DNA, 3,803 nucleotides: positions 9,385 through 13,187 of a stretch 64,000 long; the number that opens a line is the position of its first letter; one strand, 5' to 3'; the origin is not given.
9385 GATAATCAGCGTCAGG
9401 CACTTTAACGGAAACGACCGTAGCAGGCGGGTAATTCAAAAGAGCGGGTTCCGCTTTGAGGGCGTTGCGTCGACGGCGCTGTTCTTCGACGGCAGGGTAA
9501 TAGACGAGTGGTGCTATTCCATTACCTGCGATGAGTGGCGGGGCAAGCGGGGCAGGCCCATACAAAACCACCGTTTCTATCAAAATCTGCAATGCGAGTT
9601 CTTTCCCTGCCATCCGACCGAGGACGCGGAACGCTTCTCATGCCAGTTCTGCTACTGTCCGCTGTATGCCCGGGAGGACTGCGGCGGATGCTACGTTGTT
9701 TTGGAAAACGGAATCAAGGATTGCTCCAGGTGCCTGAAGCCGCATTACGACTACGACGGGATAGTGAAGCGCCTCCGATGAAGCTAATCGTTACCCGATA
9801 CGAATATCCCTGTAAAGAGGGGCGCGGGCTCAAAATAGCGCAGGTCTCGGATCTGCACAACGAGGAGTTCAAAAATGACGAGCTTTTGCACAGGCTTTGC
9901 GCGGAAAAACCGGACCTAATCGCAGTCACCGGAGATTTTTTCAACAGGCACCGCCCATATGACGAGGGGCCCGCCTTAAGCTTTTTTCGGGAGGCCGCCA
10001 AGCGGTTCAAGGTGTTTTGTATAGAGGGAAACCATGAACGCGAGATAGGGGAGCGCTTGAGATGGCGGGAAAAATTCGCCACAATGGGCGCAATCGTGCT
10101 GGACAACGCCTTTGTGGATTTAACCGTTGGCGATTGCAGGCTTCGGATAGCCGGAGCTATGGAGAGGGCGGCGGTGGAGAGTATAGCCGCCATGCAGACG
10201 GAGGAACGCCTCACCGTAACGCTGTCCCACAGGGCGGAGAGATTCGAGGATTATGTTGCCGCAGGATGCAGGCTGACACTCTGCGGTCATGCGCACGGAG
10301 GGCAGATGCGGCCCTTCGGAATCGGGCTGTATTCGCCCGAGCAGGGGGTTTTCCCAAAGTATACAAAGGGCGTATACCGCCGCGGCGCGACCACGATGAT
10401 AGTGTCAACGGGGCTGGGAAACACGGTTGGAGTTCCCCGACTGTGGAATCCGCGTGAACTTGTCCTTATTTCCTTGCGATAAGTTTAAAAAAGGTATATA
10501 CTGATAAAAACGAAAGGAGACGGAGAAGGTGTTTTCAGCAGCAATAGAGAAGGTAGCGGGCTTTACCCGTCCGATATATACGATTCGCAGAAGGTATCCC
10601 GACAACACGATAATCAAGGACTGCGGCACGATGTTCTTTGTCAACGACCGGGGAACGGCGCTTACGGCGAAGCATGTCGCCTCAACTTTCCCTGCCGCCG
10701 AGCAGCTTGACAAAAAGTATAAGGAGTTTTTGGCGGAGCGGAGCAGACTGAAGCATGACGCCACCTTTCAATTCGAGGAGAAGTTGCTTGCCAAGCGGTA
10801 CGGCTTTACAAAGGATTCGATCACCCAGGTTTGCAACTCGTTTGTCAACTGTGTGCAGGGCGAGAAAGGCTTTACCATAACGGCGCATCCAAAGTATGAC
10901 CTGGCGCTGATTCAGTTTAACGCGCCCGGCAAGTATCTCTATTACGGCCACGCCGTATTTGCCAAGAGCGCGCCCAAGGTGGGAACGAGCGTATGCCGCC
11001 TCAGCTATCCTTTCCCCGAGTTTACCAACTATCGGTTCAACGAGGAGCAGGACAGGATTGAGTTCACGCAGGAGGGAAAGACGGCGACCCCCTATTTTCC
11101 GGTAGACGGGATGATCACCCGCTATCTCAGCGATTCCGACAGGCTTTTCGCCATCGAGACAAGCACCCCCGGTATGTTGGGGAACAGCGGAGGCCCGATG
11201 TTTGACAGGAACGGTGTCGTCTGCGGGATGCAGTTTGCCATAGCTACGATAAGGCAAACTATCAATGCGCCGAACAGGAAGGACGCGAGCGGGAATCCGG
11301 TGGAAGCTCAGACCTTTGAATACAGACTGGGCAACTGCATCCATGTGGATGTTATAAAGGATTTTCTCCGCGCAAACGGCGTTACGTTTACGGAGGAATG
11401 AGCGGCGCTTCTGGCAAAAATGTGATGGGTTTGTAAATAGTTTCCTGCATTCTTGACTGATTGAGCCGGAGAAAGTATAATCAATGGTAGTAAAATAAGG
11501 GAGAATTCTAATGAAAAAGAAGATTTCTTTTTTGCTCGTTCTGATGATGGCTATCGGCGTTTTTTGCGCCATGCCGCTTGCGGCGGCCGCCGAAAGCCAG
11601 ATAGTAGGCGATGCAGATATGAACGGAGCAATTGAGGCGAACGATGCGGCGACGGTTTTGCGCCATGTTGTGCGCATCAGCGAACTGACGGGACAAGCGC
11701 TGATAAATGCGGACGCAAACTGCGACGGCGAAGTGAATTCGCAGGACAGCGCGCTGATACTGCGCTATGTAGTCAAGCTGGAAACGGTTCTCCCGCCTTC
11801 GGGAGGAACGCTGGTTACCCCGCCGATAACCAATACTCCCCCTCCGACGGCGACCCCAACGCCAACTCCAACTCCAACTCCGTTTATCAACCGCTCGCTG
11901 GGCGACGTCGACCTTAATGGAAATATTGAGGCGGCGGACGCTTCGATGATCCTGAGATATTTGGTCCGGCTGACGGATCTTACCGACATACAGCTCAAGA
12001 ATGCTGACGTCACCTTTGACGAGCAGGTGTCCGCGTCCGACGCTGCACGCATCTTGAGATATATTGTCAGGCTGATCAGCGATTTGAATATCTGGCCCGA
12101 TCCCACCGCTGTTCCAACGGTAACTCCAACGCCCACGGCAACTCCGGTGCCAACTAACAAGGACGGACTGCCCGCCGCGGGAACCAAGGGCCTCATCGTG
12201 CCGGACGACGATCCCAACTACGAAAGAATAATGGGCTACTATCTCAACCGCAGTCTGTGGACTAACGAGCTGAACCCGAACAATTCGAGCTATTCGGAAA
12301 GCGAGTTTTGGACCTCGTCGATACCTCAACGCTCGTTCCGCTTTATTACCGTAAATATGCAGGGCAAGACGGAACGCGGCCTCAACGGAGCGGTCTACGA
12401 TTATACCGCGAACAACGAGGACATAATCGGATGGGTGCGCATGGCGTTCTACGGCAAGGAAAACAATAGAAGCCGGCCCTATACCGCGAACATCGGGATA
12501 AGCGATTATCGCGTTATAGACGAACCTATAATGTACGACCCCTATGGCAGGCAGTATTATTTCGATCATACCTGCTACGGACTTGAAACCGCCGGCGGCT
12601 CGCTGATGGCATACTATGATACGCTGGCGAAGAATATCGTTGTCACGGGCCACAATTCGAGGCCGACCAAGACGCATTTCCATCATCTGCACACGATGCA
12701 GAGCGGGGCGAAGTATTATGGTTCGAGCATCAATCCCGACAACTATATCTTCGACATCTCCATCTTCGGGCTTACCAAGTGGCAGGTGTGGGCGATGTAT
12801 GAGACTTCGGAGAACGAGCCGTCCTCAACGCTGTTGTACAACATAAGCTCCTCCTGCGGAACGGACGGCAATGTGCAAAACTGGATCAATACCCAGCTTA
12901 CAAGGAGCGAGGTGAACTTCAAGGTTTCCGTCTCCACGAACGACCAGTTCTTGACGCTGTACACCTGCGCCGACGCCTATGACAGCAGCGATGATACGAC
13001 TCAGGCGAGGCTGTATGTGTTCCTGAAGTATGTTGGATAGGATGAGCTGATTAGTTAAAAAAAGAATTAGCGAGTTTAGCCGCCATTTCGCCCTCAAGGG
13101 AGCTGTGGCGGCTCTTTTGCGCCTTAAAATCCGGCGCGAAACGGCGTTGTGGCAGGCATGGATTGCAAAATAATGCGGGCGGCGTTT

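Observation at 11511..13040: Class B sortase carrying a signal peptide and two tandem dockerin modules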

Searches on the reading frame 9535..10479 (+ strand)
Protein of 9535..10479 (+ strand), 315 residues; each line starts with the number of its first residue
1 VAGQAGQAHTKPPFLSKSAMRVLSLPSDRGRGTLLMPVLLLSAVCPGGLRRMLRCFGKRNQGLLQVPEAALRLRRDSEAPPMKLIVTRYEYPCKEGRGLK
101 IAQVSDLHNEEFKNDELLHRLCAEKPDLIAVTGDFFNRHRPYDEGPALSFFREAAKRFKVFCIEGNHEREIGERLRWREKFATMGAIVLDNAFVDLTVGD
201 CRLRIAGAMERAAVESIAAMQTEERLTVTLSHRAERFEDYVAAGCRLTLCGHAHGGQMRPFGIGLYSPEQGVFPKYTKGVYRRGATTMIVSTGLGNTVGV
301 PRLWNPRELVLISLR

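Call 9: search_protein_families(library=pfam, proteins=[window:9535-10479:+], max_evalue=0.001)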
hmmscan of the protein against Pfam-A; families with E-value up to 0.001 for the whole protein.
window:9535-10479:+ (315 aa): 2 families
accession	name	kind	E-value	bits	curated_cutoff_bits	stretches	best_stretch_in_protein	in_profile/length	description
PF00149.33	Metallophos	-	9.4e-12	46.2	21.5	1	99-182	1-84/191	Calcineurin-like phosphoesterase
PF12850.12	Metallophos_2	-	3.6e-07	30.8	27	1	99-256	1-119/154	Calcineurin-like phosphoesterase superfamily domain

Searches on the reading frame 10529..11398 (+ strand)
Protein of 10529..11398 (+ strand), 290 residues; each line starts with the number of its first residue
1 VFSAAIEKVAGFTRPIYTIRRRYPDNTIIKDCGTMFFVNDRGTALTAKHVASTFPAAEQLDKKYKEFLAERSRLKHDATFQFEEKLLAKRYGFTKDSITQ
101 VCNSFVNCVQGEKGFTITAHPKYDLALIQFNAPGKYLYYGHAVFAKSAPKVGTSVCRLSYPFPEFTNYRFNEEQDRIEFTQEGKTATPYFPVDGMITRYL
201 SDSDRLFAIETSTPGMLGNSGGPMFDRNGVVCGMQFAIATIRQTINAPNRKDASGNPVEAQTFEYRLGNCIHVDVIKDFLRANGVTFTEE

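Call 9: search_protein_families(library=pfam, proteins=[window:10529-11398:+], max_evalue=0.001)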
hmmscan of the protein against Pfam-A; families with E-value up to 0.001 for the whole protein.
window:10529-11398:+ (290 aa): 2 families
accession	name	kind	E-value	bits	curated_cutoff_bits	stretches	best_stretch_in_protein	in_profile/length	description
PF13365.12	Trypsin_2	-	9e-10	39.9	27.6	1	33-234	1-144/144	Trypsin-like peptidase domain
PF00089.32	Trypsin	-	0.00049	20.4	20.6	0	36-238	30-198/220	Trypsin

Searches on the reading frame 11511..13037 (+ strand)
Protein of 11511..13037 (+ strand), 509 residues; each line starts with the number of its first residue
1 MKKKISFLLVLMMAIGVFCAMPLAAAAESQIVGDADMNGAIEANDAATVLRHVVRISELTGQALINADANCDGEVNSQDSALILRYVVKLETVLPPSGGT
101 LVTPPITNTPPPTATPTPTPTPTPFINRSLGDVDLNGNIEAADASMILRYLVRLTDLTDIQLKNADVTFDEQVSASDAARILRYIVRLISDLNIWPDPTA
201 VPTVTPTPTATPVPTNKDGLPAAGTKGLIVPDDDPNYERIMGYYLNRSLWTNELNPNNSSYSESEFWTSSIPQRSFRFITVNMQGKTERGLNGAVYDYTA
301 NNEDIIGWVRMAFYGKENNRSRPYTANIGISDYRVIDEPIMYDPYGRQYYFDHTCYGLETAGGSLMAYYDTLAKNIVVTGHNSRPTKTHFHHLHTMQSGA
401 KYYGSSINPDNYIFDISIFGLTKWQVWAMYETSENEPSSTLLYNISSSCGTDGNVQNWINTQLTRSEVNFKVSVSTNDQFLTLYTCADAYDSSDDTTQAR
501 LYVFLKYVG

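Call 3: search_protein_families(library=pfam, proteins=[window:11511-13037:+], max_evalue=1)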
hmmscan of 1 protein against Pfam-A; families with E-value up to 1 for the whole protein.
window:11511-13037:+ (509 aa): 2 families
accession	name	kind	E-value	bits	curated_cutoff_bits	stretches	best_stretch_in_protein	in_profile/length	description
PF00404.24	Dockerin_1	-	2.9e-19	69.5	22.9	2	130-185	1-56/57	Dockerin type I domain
PF04203.18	Sortase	-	2e-05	24.8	26.6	1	374-504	38-121/125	Sortase domain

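Call 4: search_protein_families(library=ncbifam, proteins=[window:11511-13037:+], max_evalue=1)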
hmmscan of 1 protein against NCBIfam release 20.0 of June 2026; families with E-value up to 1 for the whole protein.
window:11511-13037:+ (509 aa): 5 families
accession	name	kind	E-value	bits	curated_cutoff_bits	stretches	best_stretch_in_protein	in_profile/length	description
NF049990.1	CellobisidaseCelK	equivalog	8.2e-15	54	1700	2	28-92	825-887/889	cellulose 1,4-beta-cellobiosidase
TIGR03064.1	sortase_srtB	equivalog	6.2e-07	29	153.75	1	336-491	83-229/235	class B sortase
TIGR01076.1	sortase_fam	subfamily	0.0039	17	39.35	1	373-404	41-72/136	sortase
NF033186.1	internalin_K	exception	0.0052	15.3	1100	1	80-130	497-546/604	class 1 internalin InlK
NF053819.1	EF0750_LPXTG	subfamily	0.2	12.2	47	1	1-42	1-39/105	EF2685/EF0750 family sortase-dependent surface protein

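Call 5: search_solved_structures(query=window:11511-13037:+, max_evalue=1, show_alignments=3)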
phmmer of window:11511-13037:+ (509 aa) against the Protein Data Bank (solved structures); distinct sequences matched with E-value up to 1: 42.
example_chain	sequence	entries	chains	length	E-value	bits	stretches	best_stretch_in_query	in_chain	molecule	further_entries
9qf9_A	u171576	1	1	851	3e-09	39.4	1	95-237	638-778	Ruminococcus bromii Amy16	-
8x39_A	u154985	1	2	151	6.5e-09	38.3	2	32-96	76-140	Serine protease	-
8x3a_A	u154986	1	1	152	6.7e-09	38.3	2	32-96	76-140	Serine protease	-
4fl4_A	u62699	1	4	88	2.2e-06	30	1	127-192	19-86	Glycoside hydrolase family 9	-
1daq_A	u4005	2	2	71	1.1e-05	27.7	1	29-97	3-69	ENDOGLUCANASE SS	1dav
9qf8_A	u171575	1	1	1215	1.4e-05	27.4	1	108-219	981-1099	Ruminococcus bromii Amy10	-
2mte_A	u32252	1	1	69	2.1e-05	26.8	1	30-95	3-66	Cellulose 1,4-beta-cellobiosidase (reducing end) CelS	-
4cj0_A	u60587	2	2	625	2.9e-05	26.3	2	130-192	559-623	ENDOGLUCANASE D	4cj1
1clc_A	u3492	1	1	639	3.1e-05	26.2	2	130-192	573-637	ENDOGLUCANASE CELD; EC: 3.2.1.4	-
6kyc_A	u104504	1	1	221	8.1e-05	24.8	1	339-493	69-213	Putative peptidase C60B, sortase B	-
2ccl_B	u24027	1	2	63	8.9e-05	24.7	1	130-188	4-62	ENDO-1,4-BETA-XYLANASE Y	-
5gyj_A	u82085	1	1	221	9.3e-05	24.6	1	339-493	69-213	Putative peptidase C60B, sortase B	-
6kyd_A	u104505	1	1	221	9.5e-05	24.6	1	339-493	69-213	Putative peptidase C60B, sortase B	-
1ohz_B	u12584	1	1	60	0.00016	23.8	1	33-89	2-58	ENDO-1,4-BETA-XYLANASE Y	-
8ajy_B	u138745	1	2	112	0.00064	21.8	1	30-87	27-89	Dockerin from ScaH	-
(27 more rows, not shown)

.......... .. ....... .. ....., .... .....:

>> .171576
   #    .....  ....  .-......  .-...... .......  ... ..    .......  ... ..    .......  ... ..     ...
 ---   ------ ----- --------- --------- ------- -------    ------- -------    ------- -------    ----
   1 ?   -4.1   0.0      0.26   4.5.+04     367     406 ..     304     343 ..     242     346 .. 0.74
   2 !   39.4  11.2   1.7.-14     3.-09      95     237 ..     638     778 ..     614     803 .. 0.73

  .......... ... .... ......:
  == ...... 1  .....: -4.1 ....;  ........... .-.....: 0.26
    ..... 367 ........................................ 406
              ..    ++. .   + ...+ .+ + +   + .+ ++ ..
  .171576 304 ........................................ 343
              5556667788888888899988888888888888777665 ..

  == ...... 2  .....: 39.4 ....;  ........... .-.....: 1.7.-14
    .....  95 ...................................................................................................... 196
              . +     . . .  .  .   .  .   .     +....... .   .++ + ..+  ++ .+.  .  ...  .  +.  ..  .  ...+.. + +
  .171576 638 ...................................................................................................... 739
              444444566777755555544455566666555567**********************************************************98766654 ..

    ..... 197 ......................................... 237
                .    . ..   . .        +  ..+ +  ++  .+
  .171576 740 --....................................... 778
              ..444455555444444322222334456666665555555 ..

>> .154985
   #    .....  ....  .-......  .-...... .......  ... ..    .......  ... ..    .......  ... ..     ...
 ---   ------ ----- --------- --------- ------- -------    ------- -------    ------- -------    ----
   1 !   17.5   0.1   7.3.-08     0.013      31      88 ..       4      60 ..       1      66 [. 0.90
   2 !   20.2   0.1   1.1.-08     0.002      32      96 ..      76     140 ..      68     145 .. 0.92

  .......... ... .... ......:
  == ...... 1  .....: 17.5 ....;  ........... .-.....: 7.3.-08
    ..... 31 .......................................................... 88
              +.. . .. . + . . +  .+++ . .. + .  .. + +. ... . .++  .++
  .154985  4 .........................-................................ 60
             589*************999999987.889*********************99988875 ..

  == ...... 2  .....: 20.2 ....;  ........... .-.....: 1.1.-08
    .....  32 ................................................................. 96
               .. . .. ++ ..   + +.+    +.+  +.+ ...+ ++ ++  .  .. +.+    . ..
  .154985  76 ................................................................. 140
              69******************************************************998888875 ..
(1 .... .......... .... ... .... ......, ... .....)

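Call 16: find_encoding_contigs(protein=window:11511-13037:+, flank=10000, max_places=4)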
Protein window:11511-13037:+ (509 aa): no gene with exactly this product is on record in the collection.

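Call 25: predict_structure(alignment_id=A1)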
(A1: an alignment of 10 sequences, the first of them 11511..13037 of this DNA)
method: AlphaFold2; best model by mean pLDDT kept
length: 509 residues; sequences in the alignment: 10
mean_pLDDT: 61.5   pTM: 0.54
mean pLDDT of the five models: 61.5, 59.9, 56.5, 53.4, 49.9
residues with pLDDT >= 90: 60; 70-90: 149; 50-70: 90; < 50: 210
segments of 3 or more residues with pLDDT < 50: 19-35, 41-69, 77-80, 84-162, 175-180, 182-226, 260-273, 493-495
pLDDT, mean of each block of 10 residues (from residue 1): 64 58 38 49 44 36 47 49 42 33 29 36 32 41 39 41 51 50 39 33 36 39 49 82 86 67 44 68 67 59 86 79 67 85 72 80 78 83 63 87 90 89 93 79 77 79 92 90 76 59 91
secondary structure, 60 per line:
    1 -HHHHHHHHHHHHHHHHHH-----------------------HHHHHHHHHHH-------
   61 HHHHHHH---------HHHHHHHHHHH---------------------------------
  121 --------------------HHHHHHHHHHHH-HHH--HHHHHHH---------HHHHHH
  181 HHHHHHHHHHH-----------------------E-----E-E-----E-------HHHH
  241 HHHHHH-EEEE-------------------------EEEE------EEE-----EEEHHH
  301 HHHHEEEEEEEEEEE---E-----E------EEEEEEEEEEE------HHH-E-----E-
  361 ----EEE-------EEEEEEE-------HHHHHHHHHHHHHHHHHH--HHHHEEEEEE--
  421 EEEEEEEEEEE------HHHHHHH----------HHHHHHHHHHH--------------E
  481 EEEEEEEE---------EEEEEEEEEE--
elements in order: H2-19 H43-53 H61-67 H77-87 H141-152 H159-165 H175-191 H237-246 E248-251 E277-280 E287-289 E295-297 H298-304 E305-315 E332-342 E365-367 E375-381 H389-406 H409-412 E413-418 E421-431 H438-444 H455-465 E480-488 E498-507

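Call 28: fold_search(model_id=the predicted structure, library=pdb)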
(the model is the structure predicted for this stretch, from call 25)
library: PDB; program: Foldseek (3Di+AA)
matches with E <= 10: 87; with E <= 0.001: 22
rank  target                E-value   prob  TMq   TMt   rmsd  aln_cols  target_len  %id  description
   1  4ux7_A                7.4e-11  1.00  0.27  0.62   5.9       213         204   21  Structure of a Clostridium difficile sortase (released 2015-04-01)
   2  4lfd_A                1.6e-10  1.00  0.28  0.63   5.0       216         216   20  Staphylococcus aureus sortase B-substrate complex (released 2014-02-12)
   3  1qx6                  2.4e-10  1.00  0.28  0.62   5.5       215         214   19  Crystal structure of Sortase B complexed with E-64 (released 2004-04-06)
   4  1qwz                  5.0e-10  1.00  0.29  0.59   4.9       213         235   20  Crystal structure of Sortase B from S. aureus complexed with MTSET (released 2004-04-06)
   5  5b23_A                2.2e-09  1.00  0.30  0.76   3.7       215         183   20  X-ray Structure of Clostridium Perfringens Sortase B (released 2016-12-28)
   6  1ng5_A                2.2e-09  1.00  0.28  0.64   5.1       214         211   21  2.0 A crystal structure of Staphylococcus aureus Sortase B (released 2003-09-23)
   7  1rz2                  4.9e-09  1.00  0.28  0.62   8.3       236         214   16  1.6A crystal structure of the protein BA4783/Q81L49 (similar to sortase B) from Bacillus anthracis. (released 2004-07-06)
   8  5jcv                  5.5e-09  1.00  0.27  0.73   4.6       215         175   21  Sortase B from Listeria monocytogenes. (released 2016-04-27)
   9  5yfk                  6.5e-09  1.00  0.29  0.65   4.4       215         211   20  X-ray structure of a mutant form C232S of Clostridium perfringens sortase B (released 2017-10-18)
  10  2oqz                  9.8e-09  1.00  0.28  0.62   8.3       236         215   16  The crystal structure of sortase B from B.anthracis in complex with AAEK2 (released 2007-06-19)
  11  6kyc                  1.5e-08  1.00  0.25  0.66   6.2       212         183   19  Structure of the S207A mutant of Clostridium difficile sortase B (released 2020-02-19)
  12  2oqw                  2.0e-08  1.00  0.26  0.60   5.0       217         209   16  The crystal structure of sortase B from B.anthracis in complex with AAEK1 (released 2007-06-19)
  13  1ng5_B                2.5e-08  1.00  0.28  0.65   5.1       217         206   20  2.0 A crystal structure of Staphylococcus aureus Sortase B (released 2003-09-23)
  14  6kyd                  2.8e-08  1.00  0.24  0.62   7.0       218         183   19  Structure of the R217A mutant of Clostridium difficile sortase B (released 2020-02-19)
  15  5gyj                  4.7e-08  1.00  0.24  0.62   7.1       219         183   18  Structure of catalytically active sortase from Clostridium difficile (released 2017-01-04)
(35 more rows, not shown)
